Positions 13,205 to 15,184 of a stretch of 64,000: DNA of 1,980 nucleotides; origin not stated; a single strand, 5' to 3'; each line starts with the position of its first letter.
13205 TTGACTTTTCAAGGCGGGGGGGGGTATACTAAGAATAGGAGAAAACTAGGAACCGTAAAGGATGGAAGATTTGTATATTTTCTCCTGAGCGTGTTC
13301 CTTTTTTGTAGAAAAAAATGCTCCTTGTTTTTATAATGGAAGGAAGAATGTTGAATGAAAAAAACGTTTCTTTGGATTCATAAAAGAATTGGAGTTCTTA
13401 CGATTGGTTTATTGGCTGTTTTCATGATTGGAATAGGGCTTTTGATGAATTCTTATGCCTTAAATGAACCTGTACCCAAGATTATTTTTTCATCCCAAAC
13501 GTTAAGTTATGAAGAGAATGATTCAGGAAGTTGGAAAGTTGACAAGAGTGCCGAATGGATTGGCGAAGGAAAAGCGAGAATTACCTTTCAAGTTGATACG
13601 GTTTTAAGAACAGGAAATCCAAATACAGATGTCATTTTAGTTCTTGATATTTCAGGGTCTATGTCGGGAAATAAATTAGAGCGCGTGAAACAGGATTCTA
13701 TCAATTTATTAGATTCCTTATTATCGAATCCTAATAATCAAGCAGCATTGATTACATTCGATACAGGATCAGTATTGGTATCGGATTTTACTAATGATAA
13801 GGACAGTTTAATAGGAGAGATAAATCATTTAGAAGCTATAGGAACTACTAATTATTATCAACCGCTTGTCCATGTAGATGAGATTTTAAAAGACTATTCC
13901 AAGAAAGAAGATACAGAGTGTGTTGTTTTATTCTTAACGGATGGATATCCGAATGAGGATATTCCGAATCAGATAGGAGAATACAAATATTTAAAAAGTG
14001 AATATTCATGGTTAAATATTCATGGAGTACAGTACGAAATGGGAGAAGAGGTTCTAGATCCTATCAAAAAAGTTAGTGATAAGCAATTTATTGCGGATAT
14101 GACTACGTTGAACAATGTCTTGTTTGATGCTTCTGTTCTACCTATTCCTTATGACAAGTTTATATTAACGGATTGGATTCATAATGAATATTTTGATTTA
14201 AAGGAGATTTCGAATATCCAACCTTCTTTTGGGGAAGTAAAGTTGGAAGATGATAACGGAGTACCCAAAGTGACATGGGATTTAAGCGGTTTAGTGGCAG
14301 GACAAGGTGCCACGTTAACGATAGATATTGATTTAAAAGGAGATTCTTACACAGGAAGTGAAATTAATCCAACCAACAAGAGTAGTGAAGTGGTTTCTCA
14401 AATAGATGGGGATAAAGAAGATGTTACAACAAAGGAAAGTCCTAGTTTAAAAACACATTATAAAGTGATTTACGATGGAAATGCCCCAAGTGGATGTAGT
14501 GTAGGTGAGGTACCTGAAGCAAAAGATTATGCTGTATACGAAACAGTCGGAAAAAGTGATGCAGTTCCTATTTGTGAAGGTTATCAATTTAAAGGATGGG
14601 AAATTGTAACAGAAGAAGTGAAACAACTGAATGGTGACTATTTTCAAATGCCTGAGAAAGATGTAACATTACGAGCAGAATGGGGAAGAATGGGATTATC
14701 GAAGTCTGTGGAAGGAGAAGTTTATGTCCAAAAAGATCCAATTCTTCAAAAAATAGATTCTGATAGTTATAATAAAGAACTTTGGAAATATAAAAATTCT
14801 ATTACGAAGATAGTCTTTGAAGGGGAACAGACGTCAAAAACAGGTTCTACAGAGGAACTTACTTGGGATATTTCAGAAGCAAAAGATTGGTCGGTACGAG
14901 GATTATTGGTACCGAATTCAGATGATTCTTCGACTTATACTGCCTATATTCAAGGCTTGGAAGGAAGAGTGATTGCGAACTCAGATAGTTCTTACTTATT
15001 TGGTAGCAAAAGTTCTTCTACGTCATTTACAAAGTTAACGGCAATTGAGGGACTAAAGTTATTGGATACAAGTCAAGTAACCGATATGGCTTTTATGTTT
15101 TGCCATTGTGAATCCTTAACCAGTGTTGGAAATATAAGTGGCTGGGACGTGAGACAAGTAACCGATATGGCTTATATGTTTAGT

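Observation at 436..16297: Two paralogous mosaic surface proteins (vWA, DUF285 LRR, CUB-like) bracket a cassette of secreted or membrane proteins, with the core rnj gene in between.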

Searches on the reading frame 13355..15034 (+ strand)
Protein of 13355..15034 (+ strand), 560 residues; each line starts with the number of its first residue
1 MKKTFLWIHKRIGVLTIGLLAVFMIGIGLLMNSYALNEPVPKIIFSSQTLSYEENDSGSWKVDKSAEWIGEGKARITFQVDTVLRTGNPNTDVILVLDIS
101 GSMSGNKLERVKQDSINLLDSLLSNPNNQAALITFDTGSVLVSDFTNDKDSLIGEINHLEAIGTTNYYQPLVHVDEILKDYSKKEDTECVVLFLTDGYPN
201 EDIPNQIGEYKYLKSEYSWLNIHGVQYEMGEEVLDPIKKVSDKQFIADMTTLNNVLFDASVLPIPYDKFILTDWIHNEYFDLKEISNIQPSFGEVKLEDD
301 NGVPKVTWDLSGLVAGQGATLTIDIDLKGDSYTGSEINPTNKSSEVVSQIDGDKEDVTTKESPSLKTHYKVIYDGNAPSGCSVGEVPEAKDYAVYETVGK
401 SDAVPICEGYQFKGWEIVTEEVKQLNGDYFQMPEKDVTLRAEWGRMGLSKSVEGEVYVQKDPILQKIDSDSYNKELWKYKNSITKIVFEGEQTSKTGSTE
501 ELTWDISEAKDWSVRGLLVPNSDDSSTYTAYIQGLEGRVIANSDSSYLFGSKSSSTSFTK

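Call 13: find_homologous_proteins(query=window:13355-15034:+, max_evalue=0.00001)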
Query window:13355-15034:+ (560 aa): 519 proteins with E <= 0.00001 among 8000 candidates; the best 120 are listed.
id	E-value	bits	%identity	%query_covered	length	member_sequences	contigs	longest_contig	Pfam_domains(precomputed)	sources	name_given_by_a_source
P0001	0.0e+0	1255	100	100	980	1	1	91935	PF03382.21,PF00092.35,PF18998.7,PF13519.13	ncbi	-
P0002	1.9e-287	972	79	98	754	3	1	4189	PF03382.21,PF09479.17,PF13306.13,PF00092.35,PF18998.7,PF13519.13,PF05762.21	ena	-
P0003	7.0e-192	657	77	69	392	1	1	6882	PF00092.35,PF13519.13,PF05762.21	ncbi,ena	-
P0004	4.3e-183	628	55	94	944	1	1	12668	PF03382.21,PF00092.35,PF18998.7,PF13519.13,PF13855.13,PF23952.2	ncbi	-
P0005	2.7e-177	609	54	96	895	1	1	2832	PF03382.21,PF24758.2,PF00092.35,PF13519.13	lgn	-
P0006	1.4e-173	597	53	95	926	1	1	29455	PF03382.21,PF00092.35,PF18998.7,PF13519.13,PF10138.16,PF05762.21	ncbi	-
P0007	2.4e-170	586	49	97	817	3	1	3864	PF03382.21,PF00092.35,PF13519.13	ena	-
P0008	3.6e-168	579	51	98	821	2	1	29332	PF03382.21,PF13306.13,PF00092.35,PF18998.7,PF13519.13,PF05762.21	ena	-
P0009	5.5e-168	578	50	98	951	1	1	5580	PF03382.21,PF00092.35,PF13519.13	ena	-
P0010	2.2e-167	576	50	98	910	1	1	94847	PF03382.21,PF13306.13,PF00092.35,PF18998.7,PF13519.13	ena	-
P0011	3.6e-167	575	51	95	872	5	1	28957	PF03382.21,PF00092.35,PF13519.13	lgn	-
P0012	2.1e-166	573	50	98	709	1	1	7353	PF03382.21,PF00092.35,PF13519.13,PF05762.21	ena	-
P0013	2.5e-166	573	50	98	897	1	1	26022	PF03382.21,PF13306.13,PF00092.35,PF13519.13,PF05762.21,PF26042.2,PF13855.13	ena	-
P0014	6.8e-166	571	50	96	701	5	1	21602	PF03382.21,PF00092.35,PF13519.13,PF05762.21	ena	-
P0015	1.3e-165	570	51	98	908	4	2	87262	PF27784.1,PF24048.2,PF03382.21,PF00092.35,PF18998.7,PF13519.13,PF12799.14,PF05762.21,PF13855.13,PF23952.2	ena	-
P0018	7.8e-163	561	52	95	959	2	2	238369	PF24048.2,PF03382.21,PF00092.35,PF13519.13,PF23952.2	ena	-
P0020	2.6e-162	559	51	93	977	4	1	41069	PF03382.21,PF00092.35,PF18998.7,PF13519.13,PF12799.14,PF05762.21,PF25013.1,PF13855.13,PF23952.2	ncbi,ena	-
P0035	8.4e-154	531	53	84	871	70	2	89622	PF00092.35,PF13519.13,PF05762.21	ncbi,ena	-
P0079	4.7e-147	509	47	98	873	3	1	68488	PF03382.21,PF00092.35,PF13519.13,PF12799.14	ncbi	-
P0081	6.3e-147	509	53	78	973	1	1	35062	PF00092.35,PF18998.7,PF13519.13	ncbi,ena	-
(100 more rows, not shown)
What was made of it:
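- The family has more than 500 members (call 13).
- Tried and rejected: The word-based search later returned it as P0001 (call 13).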

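Call 14: list_cluster_members(proteins=[P0001, P0004, P0006, P0020, P0079, P0035, P0081, P0003])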
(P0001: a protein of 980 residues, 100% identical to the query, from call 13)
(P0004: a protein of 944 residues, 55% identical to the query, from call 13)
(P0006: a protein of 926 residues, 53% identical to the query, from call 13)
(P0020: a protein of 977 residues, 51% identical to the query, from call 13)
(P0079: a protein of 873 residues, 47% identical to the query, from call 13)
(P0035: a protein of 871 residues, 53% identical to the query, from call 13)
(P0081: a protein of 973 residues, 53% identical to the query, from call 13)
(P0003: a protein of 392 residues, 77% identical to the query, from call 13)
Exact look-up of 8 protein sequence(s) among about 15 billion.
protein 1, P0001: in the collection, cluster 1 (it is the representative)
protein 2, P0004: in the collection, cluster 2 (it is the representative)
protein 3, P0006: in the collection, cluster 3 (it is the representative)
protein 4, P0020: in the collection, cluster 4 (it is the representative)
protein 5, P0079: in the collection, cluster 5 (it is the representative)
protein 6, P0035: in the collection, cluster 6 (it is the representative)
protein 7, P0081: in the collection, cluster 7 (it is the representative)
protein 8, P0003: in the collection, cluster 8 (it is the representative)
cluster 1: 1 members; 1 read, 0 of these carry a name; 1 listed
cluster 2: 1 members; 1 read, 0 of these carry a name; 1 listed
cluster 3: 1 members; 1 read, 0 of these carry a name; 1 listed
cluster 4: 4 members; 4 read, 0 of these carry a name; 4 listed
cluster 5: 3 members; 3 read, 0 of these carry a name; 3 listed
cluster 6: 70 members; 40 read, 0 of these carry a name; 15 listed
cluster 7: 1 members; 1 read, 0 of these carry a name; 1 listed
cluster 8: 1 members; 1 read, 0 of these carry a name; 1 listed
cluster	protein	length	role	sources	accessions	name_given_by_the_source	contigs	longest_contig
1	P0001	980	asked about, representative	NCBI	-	-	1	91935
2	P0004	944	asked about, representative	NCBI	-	-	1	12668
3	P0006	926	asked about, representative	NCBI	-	-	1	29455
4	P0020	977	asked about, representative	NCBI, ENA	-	-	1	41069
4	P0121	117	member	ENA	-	-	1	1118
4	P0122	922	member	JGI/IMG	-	-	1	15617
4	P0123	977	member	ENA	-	-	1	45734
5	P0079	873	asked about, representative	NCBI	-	-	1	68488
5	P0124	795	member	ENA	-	-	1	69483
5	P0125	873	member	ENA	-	-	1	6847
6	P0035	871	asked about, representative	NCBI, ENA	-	-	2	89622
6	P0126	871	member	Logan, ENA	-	-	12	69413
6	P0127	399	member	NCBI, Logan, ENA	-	-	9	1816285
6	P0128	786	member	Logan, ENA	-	-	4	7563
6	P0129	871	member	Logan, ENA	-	-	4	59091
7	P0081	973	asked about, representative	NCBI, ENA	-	-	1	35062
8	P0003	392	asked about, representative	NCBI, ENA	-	-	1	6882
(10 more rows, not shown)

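Call 15: find_encoding_contigs(protein=P0018, flank=10000, max_places=3)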
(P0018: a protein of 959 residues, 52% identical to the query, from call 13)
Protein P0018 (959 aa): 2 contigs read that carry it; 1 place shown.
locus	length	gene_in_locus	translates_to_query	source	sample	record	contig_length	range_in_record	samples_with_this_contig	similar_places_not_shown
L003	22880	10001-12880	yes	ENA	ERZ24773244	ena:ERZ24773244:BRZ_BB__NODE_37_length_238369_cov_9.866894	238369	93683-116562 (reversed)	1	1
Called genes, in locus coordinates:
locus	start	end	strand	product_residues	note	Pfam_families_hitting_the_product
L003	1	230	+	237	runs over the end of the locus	-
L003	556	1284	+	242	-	-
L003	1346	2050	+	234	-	-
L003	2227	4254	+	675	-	PF09848:SLFN-g3_helicase (faint), PF13245:AAA_19 (faint), PF13361:UvrD_C (weak), PF00580:UvrD-helicase, PF02562:PhoH (faint), PF01443:Viral_helicase1 (faint), PF13538:UvrD_C_2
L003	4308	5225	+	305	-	-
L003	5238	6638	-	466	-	PF00672:HAMP (faint), PF00512:HisKA, PF02518:HATPase_c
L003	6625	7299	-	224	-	PF00072:Response_reg, PF00486:Trans_reg_C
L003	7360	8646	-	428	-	PF01943:Polysacc_synt, PF13440:Polysacc_synt_3, PF03023:MurJ (weak), PF01554:MatE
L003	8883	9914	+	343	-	-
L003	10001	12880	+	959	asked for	PF00092:VWA, PF13519:VWA_2, PF24048:LRR_NXF1-5 (faint), PF03382:DUF285, PF23952:LRR_EndoS (faint), PF03382:DUF285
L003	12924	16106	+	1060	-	PF00092:VWA, PF05762:VWA_CoxE (faint), PF13519:VWA_2, PF09479:Flg_new (weak)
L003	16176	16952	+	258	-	-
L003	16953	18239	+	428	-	PF00919:UPF0004, PF04055:Radical_SAM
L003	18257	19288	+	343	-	-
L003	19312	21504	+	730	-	PF23139:OB_YrrC, PF13086:AAA_11 (faint), PF14490:HHH_RecD2, PF09848:SLFN-g3_helicase (faint), PF13245:AAA_19, PF13604:AAA_30, PF18335:SH3_13, PF13538:UvrD_C_2, +1 more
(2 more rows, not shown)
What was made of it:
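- Relatives' vWA-DUF285 genes lie in unrelated contexts (call 15).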

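Call 24: find_encoding_contigs(protein=P0002, flank=10000, max_places=4)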
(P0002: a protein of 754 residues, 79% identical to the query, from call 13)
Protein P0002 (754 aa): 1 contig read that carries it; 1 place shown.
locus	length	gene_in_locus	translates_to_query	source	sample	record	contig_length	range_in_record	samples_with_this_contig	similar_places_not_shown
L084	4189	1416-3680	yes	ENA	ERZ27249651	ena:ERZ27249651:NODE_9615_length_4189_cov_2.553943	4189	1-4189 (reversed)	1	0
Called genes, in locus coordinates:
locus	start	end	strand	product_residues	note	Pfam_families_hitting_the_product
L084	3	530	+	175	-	?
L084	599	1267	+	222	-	PF12847:Methyltransf_18, PF04816:TrmK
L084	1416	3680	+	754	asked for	PF05762:VWA_CoxE (weak), PF00092:VWA, PF13519:VWA_2, PF09479:Flg_new (weak), PF18998:Flg_new_2 (faint), PF03382:DUF285, PF13306:LRR_5 (weak), PF03382:DUF285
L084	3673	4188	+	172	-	?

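Call 25: find_encoding_contigs(protein=P0003, flank=10000, max_places=4)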
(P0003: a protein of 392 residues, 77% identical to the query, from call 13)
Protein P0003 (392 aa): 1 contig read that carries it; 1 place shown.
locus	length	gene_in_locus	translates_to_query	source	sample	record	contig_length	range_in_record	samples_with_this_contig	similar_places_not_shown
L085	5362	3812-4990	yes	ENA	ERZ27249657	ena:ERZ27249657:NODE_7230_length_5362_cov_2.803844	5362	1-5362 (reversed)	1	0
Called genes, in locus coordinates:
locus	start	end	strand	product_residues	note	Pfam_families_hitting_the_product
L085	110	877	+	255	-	PF01807:Zn_ribbon_DnaG, PF08275:DNAG_N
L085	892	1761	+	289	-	PF13155:Toprim_2, PF10410:DnaB_bind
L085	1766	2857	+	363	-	PF03979:Sigma70_r1_1, PF00140:Sigma70_r1_2, PF04542:Sigma70_r2, PF04539:Sigma70_r3, PF04545:Sigma70_r4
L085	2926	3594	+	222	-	PF12847:Methyltransf_18, PF04816:TrmK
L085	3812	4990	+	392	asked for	PF05762:VWA_CoxE, PF00092:VWA, PF13519:VWA_2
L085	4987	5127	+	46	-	-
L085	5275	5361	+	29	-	?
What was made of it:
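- The third paralog has none of these neighbours (calls 24, 25).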

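Call 89: predict_structure(alignment_id=A6)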
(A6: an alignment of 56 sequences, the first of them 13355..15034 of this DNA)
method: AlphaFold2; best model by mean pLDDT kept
length: 560 residues; sequences in the alignment: 56
mean_pLDDT: 86.3   pTM: 0.55
mean pLDDT of the five models: 86.3, 86.0, 85.8, 85.7, 84.2
residues with pLDDT >= 90: 264; 70-90: 242; 50-70: 50; < 50: 4
segments of 3 or more residues with pLDDT < 50: none
pLDDT, mean of each block of 10 residues (from residue 1): 69 84 80 64 91 86 95 95 81 93 88 88 87 92 92 93 90 93 85 89 81 91 83 83 76 64 87 94 93 94 95 87 90 75 95 91 91 90 89 90 89 92 89 93 74 61 85 86 92 86 91 93 91 92 77 70
secondary structure, 60 per line:
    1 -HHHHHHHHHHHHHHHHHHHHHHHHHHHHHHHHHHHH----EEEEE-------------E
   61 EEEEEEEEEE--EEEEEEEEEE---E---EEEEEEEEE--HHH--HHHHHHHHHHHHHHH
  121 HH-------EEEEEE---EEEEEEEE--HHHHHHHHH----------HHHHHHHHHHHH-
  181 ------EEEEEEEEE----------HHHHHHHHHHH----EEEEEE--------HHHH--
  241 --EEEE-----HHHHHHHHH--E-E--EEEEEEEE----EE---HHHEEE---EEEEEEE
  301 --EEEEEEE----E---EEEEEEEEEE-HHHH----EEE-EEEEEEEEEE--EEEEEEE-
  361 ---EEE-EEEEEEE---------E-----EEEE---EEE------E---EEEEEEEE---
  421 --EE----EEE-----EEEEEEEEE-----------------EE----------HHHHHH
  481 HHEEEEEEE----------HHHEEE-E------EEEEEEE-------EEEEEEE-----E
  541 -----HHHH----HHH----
elements in order: H2-37 E42-46 E60-70 E73-82 E90-98 H106-122 E130-135 E139-146 H149-157 H168-179 E187-195 H206-216 E221-226 H235-238 E243-246 H252-260 E268-275 E288-290 E294-300 E303-309 E318-327 H329-332 E337-339 E341-350 E353-359 E364-366 E368-374 E390-393 E397-399 E410-417 E429-431 E437-445 H475-482 E483-489 E503-505 E514-520 E528-534 H546-549

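Call 91: fold_search(model_id=the predicted structure, library=pdb)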
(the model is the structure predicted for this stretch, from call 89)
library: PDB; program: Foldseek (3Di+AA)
matches with E <= 10: 1540; with E <= 0.001: 344
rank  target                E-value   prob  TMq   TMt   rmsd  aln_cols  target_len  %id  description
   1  6to1                  7.2e-21  1.00  0.27  0.27  21.2       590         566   14  Crystal structure of three N-terminal domains of the type V pili tip protein Mfa5 from Porphyromonas gingivalis (released 2020-12-02)
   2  7w6b                  2.1e-19  1.00  0.33  0.25  21.9       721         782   12  Crystal Structure of PitA from pilus islet-2 of Streptococcus oralis (released 2022-06-01)
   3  6m3y                  3.8e-17  1.00  0.32  0.24  13.9       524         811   14  Crystal structure of pilus adhesin, SpaC from Lactobacillus rhamnosus GG - open conformation (released 2020-07-29)
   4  6m48_B                1.9e-16  1.00  0.31  0.23  21.8       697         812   12  Crystal structure of pilus adhesin, SpaC from Lactobacillus rhamnosus GG - P21212 form (released 2020-07-29)
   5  6m48_A                2.5e-16  1.00  0.32  0.24  22.6       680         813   13  Crystal structure of pilus adhesin, SpaC from Lactobacillus rhamnosus GG - P21212 form (released 2020-07-29)
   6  2ww8                  4.9e-15  1.00  0.24  0.18  27.9       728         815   11  Structure of the pilus adhesin (RrgA) from Streptococcus pneumoniae (released 2010-01-19)
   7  4fx5                  1.1e-13  1.00  0.28  0.35  10.6       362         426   15  von Willebrand factor type A from Catenulispora acidiphila (released 2012-07-18)
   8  8s05_B                1.6e-13  1.00  0.28  0.40  11.4       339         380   17  ArnAB complex an archaeal ortholog of the Sec23/24 core motif (released 2025-10-29)
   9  6fpy_A                3.1e-13  1.00  0.29  0.28   9.2       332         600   15  Inter-alpha-inhibitor heavy chain 1, wild type (released 2019-02-27)
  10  6fpy_B                3.5e-13  1.00  0.29  0.28   9.1       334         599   14  Inter-alpha-inhibitor heavy chain 1, wild type (released 2019-02-27)
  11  8s05_A                3.5e-13  1.00  0.27  0.38  11.5       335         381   17  ArnAB complex an archaeal ortholog of the Sec23/24 core motif (released 2025-10-29)
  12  6fpz_A                1.1e-12  1.00  0.29  0.28   9.3       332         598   14  Inter-alpha-inhibitor heavy chain 1, D298A (released 2019-02-27)
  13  3txa                  2.6e-12  1.00  0.22  0.21  18.0       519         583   13  Structural Analysis of Adhesive Tip pilin, GBS104 from Group B Streptococcus agalactiae (released 2013-03-27)
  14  6bxb_A                2.8e-12  1.00  0.26  0.31  13.3       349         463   15  Crystal structure of an extended b3 integrin P33 (released 2018-08-01)
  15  6ckb_A                5.1e-12  1.00  0.26  0.31  13.9       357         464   16  Crystal structure of an extended beta3 integrin P33 (released 2018-08-01)
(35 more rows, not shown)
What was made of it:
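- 13628..13987 (+): vWA domain of B (aa 92-211) with MIDAS residues D98, S100, S102, T165 and D196. The N-terminal model resembles pilus tip adhesins (call 91).
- On Sortase-assembled pilus tip adhesins (RrgA/GBS104/SpaC): Foldseek top hits are 6to1, 7w6b, 6m3y, 2ww8 and 3txa (call 91).
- Closest known: vWA-containing pilus tip adhesins: RrgA, GBS104, SpaC, PitA. Same: These are the best structural matches of the N-terminal 560 aa (Foldseek E 7e-21 to 3e-12, call 91).
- The N-terminal model (pLDDT 86.3) matches Mfa5, PitA, SpaC, RrgA and GBS104 best (calls 89, 91).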

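Call 96: find_related_loci(query=window:13355-15034:+, collection=metagenome_contigs, flank=6000)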
Query window:13355-15034:+ (560 aa) in metagenome_contigs; peptide patterns used: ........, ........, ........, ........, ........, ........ (x = any residue, [..] = any of these).
154 stretches matched a pattern, but none encodes a relative of the query by tblastn (E <= 1e-3).
